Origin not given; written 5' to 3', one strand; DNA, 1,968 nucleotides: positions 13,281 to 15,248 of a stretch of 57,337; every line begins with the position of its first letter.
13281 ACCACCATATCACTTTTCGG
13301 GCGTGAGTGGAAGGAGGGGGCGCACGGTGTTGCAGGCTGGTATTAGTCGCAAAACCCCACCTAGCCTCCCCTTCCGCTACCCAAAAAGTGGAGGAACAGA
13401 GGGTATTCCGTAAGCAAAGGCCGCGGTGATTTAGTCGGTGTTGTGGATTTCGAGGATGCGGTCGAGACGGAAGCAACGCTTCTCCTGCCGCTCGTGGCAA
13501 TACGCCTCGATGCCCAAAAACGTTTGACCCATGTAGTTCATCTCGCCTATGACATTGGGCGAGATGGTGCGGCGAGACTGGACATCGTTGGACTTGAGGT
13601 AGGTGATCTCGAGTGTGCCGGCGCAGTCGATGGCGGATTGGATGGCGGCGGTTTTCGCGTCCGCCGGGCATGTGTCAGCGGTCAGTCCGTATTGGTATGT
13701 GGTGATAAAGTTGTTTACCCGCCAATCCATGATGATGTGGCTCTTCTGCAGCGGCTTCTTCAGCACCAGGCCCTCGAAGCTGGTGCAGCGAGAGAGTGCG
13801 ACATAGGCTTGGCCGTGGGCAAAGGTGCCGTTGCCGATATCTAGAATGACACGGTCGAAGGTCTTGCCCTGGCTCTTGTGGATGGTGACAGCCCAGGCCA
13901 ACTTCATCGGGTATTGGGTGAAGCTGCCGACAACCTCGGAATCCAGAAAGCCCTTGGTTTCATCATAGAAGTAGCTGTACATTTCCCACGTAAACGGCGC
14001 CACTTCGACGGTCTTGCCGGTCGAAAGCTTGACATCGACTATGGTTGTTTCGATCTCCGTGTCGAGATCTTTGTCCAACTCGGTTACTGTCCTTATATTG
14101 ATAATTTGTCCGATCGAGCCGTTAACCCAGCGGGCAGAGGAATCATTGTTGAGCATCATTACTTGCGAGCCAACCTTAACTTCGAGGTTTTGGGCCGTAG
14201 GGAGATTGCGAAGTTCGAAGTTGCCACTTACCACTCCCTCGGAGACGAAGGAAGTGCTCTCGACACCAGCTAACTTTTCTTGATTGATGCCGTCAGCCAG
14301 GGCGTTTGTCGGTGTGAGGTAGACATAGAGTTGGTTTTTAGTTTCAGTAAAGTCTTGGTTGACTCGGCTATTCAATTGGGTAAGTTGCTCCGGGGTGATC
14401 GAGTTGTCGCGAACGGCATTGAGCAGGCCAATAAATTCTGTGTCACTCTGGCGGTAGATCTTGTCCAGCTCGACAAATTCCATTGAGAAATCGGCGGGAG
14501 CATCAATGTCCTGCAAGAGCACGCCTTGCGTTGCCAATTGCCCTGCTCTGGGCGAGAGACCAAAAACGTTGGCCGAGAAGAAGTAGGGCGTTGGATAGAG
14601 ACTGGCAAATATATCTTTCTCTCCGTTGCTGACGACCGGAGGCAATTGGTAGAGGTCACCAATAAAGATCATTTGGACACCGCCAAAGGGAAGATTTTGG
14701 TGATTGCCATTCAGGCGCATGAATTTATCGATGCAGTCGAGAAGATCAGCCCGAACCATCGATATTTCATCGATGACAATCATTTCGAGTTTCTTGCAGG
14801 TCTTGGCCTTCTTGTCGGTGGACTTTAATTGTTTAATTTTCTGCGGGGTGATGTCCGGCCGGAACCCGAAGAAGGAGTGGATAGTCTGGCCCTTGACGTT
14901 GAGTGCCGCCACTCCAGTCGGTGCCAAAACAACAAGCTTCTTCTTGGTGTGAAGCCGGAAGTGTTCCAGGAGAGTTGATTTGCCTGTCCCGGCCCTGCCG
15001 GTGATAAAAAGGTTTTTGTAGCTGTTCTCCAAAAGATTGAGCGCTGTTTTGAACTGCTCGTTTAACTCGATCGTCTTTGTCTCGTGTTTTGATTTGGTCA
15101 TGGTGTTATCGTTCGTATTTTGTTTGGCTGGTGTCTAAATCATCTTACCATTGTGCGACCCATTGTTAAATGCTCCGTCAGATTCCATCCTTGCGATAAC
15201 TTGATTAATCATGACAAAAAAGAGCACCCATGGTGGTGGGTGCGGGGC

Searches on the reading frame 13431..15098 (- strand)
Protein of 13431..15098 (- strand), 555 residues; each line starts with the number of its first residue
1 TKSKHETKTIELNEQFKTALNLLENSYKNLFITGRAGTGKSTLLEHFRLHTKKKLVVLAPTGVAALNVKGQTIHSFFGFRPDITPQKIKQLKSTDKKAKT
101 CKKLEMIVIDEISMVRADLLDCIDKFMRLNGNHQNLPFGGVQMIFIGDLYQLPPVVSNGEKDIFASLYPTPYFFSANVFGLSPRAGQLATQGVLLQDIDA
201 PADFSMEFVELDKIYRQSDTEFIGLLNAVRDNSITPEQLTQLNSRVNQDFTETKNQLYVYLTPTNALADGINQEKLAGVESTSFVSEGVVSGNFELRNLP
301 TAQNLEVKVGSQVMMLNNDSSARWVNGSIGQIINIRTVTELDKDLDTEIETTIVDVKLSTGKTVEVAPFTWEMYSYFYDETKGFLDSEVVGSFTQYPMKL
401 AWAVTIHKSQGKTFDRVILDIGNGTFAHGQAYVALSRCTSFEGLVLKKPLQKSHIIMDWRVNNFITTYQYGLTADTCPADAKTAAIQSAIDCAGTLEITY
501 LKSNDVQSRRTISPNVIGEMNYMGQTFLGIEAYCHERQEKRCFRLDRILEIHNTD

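Call 37: search_protein_families(library=pfam, proteins=[window:13431-15098:-], max_evalue=0.00001)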
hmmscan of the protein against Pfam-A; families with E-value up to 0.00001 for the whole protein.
window:13431-15098:- (555 aa): 8 families
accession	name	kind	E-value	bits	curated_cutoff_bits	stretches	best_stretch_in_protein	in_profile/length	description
PF05970.20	PIF1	-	3.8e-32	112.1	25.9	1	23-162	18-162/223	PIF1-like helicase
PF13604.12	AAA_30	-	9.3e-14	52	27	1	14-156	5-132/191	AAA domain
PF13245.12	AAA_19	-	1.2e-12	48.6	25.1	1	28-155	12-132/134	AAA domain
PF02689.20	Herpes_Helicase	-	4.2e-11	42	27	0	393-454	722-785/808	Helicase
PF13280.12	WYL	-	7.4e-07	29.5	21.8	1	484-551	4-68/70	WYL domain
PF13479.12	AAA_24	-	2.6e-06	27.9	27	1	28-125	3-86/195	AAA domain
PF01443.25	Viral_helicase1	-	5.8e-06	26.7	21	0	31-116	2-72/228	Viral superfamily 1 RNA helicase core domain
PF13538.12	UvrD_C_2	-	6.1e-06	26.4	27.4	0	400-437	1-44/52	UvrD-like helicase C-terminal domain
